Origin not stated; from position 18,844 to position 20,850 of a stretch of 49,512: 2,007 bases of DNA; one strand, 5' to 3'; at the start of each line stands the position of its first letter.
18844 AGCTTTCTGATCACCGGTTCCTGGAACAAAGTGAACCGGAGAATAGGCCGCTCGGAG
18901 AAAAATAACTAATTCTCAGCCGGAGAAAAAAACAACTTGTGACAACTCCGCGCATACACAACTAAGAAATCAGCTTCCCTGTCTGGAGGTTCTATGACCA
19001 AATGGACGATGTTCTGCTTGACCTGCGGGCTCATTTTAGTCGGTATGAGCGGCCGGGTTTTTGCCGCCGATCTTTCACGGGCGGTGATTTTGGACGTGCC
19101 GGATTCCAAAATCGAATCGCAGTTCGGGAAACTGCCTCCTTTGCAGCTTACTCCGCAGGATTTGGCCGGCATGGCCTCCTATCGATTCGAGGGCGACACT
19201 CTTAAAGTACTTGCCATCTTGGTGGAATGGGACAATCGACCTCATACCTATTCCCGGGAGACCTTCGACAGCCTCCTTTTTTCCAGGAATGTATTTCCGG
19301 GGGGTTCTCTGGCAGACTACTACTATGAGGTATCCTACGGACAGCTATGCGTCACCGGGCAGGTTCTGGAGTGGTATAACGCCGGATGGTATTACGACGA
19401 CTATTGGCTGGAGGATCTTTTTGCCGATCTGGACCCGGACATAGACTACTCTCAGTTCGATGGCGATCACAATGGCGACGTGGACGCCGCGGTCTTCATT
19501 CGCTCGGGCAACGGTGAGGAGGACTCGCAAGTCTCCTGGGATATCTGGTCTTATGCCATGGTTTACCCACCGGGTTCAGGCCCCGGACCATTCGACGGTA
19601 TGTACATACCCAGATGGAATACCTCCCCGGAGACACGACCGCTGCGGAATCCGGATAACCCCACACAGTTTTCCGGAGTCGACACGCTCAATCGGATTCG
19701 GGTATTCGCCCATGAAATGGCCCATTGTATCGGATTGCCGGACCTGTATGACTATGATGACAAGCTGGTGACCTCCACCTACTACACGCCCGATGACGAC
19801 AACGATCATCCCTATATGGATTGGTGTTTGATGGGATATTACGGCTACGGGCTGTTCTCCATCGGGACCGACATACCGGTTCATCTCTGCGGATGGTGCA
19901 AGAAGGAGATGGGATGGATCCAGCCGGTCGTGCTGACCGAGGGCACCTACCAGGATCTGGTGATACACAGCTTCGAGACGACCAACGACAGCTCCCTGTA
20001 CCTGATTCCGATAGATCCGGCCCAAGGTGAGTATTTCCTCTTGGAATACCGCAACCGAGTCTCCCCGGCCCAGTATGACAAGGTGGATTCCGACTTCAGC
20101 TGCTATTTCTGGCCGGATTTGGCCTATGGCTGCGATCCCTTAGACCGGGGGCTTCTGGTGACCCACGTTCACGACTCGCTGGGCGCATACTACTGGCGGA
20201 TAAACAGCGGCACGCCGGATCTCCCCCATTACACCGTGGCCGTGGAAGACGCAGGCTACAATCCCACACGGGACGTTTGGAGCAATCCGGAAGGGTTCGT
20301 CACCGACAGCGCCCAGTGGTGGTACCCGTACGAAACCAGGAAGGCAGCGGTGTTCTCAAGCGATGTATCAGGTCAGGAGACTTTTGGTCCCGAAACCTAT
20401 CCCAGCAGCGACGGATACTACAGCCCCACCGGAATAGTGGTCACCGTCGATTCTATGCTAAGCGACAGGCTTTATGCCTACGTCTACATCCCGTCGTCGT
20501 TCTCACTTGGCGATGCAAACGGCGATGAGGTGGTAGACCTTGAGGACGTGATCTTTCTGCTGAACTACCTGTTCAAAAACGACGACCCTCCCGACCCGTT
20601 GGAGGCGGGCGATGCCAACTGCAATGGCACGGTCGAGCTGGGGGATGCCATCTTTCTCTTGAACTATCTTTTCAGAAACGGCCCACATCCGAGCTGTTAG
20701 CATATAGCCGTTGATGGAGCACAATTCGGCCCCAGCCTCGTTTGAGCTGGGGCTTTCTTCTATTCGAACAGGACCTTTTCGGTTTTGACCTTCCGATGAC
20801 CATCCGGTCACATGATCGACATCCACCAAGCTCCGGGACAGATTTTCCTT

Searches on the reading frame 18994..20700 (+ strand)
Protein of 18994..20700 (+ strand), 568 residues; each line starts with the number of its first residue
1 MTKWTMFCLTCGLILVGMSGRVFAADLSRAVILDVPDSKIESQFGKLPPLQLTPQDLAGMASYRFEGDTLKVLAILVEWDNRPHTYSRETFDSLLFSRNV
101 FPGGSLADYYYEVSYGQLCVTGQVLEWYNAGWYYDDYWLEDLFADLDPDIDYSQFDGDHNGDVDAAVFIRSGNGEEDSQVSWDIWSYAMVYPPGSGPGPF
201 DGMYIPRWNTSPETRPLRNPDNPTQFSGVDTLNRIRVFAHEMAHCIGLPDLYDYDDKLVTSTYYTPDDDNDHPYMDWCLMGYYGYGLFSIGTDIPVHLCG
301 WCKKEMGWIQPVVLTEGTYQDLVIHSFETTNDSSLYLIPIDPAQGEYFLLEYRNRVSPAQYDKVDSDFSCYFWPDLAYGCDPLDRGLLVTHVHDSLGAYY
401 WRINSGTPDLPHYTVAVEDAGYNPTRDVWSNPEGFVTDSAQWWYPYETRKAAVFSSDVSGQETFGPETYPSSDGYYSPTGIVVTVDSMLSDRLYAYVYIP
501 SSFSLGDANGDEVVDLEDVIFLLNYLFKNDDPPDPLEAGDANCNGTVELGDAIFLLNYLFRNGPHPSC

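Call 50: search_protein_families(library=pfam, proteins=[window:18994-20700:+], max_evalue=0.001)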
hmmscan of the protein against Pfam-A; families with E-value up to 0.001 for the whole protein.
window:18994-20700:+ (568 aa): 2 families
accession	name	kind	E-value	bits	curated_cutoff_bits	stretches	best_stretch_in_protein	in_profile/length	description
PF00404.24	Dockerin_1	-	9.9e-06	26.1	22.9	1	505-559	1-56/57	Dockerin type I domain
PF05547.17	Peptidase_M6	-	0.00012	21.9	22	0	236-262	227-245/294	Immune inhibitor A peptidase M6, catalytic domain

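Call 76: find_homologous_proteins(query=window:18994-20700:+, max_evalue=1e-10)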
Query window:18994-20700:+ (568 aa): 438 proteins with E <= 1e-10 among 7000 candidates; the best 120 are listed.
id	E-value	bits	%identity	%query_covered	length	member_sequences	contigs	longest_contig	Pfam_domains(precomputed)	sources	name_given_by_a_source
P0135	0.0e+0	1361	100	100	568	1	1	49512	PF00404.25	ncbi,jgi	-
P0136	0.0e+0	1145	84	100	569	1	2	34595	PF00404.25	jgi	jgi:M6 family metalloprotease-like protein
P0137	0.0e+0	1142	85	100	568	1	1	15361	PF00404.25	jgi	jgi:M6 family metalloprotease-like protein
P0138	0.0e+0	1090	79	100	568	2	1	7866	PF00404.25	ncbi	-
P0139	0.0e+0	1033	75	100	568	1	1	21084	PF05547.18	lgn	-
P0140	0.0e+0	1031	75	100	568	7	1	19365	PF00404.25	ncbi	-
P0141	0.0e+0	1023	74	100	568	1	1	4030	PF00404.25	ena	-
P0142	0.0e+0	1023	75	100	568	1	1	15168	PF00404.25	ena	-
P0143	0.0e+0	1019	75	99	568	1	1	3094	PF00404.25,PF05547.18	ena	-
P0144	0.0e+0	1017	74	100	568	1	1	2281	PF00404.25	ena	-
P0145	0.0e+0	1015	74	100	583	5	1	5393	PF00404.25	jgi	jgi:M6 family metalloprotease-like protein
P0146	0.0e+0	1011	74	100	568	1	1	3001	-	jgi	jgi:M6 family metalloprotease-like protein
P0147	1.3e-298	1010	74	100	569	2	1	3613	PF00404.25,PF05547.18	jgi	jgi:M6 family metalloprotease-like protein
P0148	1.7e-298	1010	74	100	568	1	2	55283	PF00404.25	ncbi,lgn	-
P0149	5.2e-298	1008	74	100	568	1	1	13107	PF00404.25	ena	-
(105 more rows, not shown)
